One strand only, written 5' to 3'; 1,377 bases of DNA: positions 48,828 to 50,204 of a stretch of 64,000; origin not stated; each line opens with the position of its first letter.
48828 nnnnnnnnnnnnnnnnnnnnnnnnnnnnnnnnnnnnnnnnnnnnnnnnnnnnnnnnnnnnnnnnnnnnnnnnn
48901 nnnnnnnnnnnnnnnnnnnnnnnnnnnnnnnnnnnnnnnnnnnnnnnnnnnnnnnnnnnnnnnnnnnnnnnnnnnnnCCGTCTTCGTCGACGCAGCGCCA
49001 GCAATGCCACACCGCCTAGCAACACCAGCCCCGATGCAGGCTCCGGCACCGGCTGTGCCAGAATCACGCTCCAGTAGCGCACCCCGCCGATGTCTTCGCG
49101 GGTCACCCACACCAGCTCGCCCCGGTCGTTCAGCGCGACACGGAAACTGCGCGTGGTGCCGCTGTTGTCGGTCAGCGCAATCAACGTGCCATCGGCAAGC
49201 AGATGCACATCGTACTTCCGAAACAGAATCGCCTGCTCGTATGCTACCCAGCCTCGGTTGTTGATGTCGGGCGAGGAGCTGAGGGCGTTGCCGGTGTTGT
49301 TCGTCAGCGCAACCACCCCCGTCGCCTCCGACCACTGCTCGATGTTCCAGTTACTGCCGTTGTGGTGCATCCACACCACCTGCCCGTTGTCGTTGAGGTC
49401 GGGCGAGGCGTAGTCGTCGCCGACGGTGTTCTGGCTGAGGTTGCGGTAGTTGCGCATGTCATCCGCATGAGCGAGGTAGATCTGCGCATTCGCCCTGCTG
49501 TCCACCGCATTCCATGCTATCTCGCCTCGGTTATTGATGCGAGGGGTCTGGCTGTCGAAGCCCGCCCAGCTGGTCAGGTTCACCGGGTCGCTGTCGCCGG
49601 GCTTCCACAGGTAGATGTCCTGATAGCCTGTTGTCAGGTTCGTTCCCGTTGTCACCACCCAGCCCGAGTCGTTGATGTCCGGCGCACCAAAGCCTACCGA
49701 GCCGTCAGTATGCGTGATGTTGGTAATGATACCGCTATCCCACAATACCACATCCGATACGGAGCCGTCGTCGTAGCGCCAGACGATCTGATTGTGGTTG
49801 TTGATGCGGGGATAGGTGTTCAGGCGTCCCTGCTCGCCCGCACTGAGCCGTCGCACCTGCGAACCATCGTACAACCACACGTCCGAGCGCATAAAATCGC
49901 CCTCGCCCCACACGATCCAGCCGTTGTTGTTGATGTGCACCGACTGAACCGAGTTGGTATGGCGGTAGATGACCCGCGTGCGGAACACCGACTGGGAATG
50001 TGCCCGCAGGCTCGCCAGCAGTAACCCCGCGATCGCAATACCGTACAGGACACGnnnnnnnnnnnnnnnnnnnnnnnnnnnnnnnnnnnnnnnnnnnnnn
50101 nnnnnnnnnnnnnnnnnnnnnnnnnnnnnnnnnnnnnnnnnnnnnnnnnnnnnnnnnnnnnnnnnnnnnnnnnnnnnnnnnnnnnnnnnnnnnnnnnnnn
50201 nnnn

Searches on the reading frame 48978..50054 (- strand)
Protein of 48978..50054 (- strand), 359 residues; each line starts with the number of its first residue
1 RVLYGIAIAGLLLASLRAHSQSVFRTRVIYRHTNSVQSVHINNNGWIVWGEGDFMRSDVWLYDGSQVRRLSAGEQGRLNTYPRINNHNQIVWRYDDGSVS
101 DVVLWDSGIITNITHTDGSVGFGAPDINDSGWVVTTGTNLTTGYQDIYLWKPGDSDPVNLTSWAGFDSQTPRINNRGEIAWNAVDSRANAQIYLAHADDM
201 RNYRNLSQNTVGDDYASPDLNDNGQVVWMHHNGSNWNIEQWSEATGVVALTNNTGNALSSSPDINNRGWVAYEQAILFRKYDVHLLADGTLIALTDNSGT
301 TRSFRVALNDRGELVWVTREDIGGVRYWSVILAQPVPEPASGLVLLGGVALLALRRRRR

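Call 23: search_protein_families(library=pfam, proteins=[window:48978-50054:-], max_evalue=0.00001)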
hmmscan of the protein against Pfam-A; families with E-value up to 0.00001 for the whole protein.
window:48978-50054:- (359 aa): 0 families

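Call 47: search_protein_families(library=pfam, proteins=[window:48978-50054:-], max_evalue=0.1)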
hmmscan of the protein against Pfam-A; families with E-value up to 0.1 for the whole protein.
window:48978-50054:- (359 aa): 1 family
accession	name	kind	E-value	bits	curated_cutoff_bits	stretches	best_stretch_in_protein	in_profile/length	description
PF07589.16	PEP-CTERM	-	0.0024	18.3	20.7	1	335-359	1-24/24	PEP-CTERM motif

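Call 64: search_protein_families(library=ncbifam, proteins=[window:48978-50054:-], max_evalue=0.01)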
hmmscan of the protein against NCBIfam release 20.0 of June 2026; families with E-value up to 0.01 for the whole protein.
window:48978-50054:- (359 aa): 5 families
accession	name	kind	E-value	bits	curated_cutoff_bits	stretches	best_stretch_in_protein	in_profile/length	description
NF038129.1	PEP_NF038129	equivalog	8.2e-06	25.8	65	1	294-359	134-194/194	NF038129 family PEP-CTERM protein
TIGR05002.1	NxxGxxAF_repeat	domain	2.4e-05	24.2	50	0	216-227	5-16/57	choice-of-anchor tandem repeat NxxGxxAF-containing protein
TIGR02595.1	PEP_CTERM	domain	0.0014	19.3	16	1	336-359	1-24/24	PEP-CTERM sorting domain-containing protein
NF038126.1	PEP_CTERM_FxDxF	subfamily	0.0023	18.2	50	1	331-359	137-165/165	FxDxF family PEP-CTERM protein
TIGR03901.2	MYXO-CTERM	domain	0.0033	17.8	20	1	338-359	13-34/34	MYXO-CTERM sorting domain-containing protein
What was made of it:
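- Unrelated proteins in the same lineage carry the same P-[ED]-P / helix / Arg-rich tail, scoring above the curated cut-offs (calls 47, 64).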
